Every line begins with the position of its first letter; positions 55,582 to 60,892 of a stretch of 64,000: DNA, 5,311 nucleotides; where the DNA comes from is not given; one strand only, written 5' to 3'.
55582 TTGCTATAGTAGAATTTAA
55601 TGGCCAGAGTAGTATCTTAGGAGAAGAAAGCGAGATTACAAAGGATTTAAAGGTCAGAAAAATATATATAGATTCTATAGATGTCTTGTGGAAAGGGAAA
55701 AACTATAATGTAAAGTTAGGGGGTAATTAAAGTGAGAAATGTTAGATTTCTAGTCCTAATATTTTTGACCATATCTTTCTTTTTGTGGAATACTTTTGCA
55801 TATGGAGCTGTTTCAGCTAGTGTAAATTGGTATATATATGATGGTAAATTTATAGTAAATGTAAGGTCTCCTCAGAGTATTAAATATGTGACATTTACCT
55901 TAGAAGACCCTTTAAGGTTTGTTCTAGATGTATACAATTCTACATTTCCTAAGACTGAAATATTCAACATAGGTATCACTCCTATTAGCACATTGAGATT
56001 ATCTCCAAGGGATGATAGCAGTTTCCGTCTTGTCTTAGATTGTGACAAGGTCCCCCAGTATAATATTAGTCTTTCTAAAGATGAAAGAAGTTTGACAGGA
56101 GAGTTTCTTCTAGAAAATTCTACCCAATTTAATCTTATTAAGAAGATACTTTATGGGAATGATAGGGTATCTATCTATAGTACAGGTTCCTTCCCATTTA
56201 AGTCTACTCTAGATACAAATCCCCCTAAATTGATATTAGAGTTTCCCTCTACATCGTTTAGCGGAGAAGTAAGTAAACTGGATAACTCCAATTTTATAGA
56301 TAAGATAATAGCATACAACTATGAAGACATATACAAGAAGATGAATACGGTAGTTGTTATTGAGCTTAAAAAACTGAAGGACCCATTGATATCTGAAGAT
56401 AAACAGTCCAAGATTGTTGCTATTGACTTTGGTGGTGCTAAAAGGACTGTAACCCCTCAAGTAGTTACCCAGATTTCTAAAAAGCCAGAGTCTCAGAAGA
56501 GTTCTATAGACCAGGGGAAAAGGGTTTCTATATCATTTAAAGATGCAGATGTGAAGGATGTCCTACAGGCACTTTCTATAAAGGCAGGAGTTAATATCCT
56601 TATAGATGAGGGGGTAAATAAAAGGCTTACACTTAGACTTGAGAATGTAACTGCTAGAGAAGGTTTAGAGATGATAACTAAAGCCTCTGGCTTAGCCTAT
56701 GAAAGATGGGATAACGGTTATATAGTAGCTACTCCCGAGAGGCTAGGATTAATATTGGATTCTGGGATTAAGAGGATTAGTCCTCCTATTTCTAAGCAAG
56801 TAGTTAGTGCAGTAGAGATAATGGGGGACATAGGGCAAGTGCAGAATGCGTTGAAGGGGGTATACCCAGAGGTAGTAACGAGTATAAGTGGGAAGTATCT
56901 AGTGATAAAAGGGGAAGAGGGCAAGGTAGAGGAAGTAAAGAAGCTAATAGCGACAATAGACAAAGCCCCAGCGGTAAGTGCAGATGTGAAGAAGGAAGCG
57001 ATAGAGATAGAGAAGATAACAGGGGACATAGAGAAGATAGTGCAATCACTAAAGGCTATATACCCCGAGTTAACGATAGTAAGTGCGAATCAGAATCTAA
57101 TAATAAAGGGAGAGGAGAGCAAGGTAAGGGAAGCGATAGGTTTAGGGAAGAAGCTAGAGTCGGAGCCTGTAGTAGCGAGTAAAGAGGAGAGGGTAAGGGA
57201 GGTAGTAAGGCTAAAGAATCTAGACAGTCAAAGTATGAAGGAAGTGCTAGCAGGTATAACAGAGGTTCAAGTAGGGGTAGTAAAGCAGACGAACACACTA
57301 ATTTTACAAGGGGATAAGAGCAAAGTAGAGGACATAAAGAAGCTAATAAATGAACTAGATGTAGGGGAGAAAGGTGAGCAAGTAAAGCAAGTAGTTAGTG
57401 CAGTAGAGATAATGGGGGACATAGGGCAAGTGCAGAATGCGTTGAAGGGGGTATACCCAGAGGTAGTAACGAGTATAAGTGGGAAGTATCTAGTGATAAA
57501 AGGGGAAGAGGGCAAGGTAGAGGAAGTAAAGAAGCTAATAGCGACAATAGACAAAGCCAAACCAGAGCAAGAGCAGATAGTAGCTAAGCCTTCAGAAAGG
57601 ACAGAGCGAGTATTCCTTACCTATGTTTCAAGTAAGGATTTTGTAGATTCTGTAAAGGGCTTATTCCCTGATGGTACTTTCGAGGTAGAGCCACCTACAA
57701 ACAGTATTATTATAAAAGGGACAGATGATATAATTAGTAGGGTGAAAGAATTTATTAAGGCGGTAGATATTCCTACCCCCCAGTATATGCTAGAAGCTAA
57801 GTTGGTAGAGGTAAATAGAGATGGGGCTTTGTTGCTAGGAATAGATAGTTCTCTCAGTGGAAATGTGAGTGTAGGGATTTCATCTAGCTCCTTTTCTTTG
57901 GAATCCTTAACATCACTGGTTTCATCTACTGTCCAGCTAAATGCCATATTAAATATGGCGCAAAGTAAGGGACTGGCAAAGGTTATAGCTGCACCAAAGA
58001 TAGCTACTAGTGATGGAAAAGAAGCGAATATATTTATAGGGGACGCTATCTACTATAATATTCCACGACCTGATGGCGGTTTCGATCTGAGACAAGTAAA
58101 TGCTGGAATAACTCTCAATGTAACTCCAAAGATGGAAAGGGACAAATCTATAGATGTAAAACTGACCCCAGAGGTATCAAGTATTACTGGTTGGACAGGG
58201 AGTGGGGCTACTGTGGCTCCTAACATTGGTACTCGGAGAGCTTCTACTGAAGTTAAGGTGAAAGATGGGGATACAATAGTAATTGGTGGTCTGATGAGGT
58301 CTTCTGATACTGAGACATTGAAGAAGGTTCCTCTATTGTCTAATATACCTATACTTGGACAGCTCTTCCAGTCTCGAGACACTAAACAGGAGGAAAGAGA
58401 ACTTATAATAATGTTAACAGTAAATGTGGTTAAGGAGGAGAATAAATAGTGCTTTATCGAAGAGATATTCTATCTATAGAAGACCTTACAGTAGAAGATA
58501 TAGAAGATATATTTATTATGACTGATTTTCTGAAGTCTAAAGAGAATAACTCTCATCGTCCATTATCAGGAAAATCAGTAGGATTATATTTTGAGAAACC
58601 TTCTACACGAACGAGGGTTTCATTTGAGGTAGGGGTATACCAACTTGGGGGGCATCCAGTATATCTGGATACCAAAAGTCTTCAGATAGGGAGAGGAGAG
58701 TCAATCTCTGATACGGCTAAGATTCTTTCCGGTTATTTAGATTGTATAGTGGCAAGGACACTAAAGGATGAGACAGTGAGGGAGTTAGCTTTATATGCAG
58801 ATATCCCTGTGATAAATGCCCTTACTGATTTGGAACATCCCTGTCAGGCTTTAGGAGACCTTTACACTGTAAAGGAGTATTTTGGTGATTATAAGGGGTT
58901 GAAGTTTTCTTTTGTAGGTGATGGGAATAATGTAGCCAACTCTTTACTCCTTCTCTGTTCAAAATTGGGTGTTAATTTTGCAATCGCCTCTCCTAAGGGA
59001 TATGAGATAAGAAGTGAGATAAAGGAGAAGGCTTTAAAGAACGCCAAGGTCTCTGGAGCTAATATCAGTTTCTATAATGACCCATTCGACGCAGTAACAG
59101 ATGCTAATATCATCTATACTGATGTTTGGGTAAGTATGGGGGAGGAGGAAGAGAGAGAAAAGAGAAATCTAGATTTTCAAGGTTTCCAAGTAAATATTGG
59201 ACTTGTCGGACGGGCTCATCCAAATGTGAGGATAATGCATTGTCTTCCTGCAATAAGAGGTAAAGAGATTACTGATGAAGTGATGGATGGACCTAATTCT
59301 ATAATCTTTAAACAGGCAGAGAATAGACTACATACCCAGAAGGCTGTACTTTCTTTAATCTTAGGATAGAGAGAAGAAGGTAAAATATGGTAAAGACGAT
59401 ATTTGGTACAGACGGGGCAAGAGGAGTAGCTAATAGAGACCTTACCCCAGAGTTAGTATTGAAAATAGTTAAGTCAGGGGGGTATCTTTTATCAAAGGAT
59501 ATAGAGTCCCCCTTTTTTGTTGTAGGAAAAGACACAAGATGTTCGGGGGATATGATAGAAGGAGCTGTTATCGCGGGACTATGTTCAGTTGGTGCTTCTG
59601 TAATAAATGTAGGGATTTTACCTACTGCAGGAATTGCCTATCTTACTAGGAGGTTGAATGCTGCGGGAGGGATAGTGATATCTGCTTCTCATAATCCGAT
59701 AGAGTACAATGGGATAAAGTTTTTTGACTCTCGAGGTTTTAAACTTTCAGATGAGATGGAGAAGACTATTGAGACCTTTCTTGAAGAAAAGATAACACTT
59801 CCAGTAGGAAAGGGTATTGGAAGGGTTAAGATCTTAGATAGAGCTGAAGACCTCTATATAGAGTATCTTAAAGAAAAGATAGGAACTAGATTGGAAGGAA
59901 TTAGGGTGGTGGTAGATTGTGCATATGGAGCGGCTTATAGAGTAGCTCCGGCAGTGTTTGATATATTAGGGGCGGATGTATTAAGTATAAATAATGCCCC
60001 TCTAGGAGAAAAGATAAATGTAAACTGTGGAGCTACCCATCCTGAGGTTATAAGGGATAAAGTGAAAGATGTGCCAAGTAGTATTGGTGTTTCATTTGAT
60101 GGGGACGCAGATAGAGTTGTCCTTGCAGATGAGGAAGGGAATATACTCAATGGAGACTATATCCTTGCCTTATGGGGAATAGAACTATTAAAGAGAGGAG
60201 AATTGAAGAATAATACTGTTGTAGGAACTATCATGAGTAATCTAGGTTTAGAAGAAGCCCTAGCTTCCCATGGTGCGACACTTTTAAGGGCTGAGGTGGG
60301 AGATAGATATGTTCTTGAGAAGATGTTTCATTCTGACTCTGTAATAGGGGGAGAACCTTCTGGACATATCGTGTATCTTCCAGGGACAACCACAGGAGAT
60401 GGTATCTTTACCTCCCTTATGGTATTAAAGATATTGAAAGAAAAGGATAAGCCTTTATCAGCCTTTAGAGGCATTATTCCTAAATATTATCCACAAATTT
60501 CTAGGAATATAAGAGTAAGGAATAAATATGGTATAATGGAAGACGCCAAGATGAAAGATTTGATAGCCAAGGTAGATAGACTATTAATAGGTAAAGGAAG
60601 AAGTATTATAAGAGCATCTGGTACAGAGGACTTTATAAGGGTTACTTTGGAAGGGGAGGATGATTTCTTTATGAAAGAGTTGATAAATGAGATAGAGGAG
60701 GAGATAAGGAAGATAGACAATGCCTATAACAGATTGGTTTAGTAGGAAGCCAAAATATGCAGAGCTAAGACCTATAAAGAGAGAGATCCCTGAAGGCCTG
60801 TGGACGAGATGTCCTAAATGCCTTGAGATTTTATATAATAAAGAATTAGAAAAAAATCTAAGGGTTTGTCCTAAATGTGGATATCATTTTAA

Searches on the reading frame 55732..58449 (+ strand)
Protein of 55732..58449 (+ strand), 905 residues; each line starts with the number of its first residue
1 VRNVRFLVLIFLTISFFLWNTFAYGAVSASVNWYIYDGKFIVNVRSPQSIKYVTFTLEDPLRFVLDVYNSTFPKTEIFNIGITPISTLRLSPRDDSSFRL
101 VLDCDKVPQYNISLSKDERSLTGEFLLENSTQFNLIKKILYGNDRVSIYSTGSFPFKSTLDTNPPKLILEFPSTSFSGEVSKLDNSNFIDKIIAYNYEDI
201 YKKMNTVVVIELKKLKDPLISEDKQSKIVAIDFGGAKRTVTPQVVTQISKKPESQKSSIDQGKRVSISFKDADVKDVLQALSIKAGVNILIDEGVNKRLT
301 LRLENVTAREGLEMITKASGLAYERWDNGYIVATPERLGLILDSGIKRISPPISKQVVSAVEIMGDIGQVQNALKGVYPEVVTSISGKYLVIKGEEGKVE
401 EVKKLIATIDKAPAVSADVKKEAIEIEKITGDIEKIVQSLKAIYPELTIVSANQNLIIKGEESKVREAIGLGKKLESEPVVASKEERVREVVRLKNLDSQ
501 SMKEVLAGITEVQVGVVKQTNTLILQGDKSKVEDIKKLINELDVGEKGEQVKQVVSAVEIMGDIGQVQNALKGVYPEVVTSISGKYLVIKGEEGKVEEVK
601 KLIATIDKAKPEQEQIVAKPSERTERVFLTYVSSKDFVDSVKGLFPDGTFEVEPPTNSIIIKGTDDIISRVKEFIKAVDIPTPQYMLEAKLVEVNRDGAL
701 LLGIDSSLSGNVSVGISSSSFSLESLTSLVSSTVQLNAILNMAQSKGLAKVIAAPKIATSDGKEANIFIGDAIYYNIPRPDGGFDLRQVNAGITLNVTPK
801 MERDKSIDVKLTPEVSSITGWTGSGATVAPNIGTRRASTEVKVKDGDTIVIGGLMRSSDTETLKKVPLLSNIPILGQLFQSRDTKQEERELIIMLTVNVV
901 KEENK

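Call 34: search_protein_families(library=pfam, proteins=[window:55732-58449:+], max_evalue=0.00001)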
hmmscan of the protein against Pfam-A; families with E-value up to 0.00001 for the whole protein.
window:55732-58449:+ (905 aa): 4 families
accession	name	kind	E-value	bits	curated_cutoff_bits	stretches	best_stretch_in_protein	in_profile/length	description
PF00263.26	Secretin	-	7.6e-43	146.5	27.5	1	743-901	2-169/169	Bacterial type II and III secretion system protein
PF03958.22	Secretin_N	-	2.1e-28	98.7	28.2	2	626-684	3-69/69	Bacterial type II/III secretion system short domain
PF11741.13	AMIN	-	6.9e-13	49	20.5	1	37-119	8-95/101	AMIN domain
PF07660.19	STN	-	4.9e-08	33.1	28.4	1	287-332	1-48/52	Secretin and TonB N terminus short domain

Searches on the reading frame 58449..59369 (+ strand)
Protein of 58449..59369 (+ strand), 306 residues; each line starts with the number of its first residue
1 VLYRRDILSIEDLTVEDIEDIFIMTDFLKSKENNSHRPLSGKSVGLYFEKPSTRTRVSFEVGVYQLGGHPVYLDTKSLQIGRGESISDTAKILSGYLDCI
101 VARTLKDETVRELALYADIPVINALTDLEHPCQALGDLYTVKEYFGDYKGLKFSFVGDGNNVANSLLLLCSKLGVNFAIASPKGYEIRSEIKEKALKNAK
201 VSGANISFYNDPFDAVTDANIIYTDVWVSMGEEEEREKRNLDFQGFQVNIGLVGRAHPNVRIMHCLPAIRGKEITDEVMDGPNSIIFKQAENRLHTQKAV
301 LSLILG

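Call 34: search_protein_families(library=pfam, proteins=[window:58449-59369:+], max_evalue=0.00001)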
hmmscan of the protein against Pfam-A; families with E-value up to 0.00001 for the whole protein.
window:58449-59369:+ (306 aa): 2 families
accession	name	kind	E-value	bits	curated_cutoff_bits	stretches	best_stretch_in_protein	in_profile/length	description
PF00185.30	OTCace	-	5.5e-57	192.7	29.4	1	149-303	1-156/157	Aspartate/ornithine carbamoyltransferase, Asp/Orn binding domain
PF02729.26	OTCace_N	-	9.2e-48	162.5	29.9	1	5-143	1-148/148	Aspartate/ornithine carbamoyltransferase, carbamoyl-P binding domain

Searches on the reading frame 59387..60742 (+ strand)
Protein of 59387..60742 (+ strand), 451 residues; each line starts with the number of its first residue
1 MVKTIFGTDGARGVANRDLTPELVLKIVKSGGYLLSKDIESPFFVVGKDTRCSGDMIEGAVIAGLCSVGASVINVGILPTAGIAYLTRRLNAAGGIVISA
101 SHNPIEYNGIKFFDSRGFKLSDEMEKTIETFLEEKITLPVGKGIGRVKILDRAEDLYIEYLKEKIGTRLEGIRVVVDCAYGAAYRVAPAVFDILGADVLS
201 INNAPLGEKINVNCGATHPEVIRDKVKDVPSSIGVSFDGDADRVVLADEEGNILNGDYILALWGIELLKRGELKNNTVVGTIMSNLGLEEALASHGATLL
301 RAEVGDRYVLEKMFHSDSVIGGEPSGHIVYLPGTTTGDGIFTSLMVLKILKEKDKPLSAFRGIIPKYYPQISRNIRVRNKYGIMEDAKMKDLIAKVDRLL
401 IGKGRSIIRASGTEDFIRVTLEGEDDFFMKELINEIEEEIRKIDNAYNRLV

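Call 34: search_protein_families(library=pfam, proteins=[window:59387-60742:+], max_evalue=0.00001)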
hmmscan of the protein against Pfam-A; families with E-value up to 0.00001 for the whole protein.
window:59387-60742:+ (451 aa): 4 families
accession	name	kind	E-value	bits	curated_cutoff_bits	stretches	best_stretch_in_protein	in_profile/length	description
PF02878.22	PGM_PMM_I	-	1.7e-41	141.5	22.5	1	4-134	2-133/138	Phosphoglucomutase/phosphomannomutase, alpha/beta/alpha domain I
PF02880.22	PGM_PMM_III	-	2.4e-31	108.7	20.7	1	255-364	1-112/115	Phosphoglucomutase/phosphomannomutase, alpha/beta/alpha domain III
PF02879.22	PGM_PMM_II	-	4.7e-13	50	29.3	1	157-251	3-103/103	Phosphoglucomutase/phosphomannomutase, alpha/beta/alpha domain II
PF00408.26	PGM_PMM_IV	-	4.8e-10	39.8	23.1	1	374-437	3-66/68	Phosphoglucomutase/phosphomannomutase, C-terminal domain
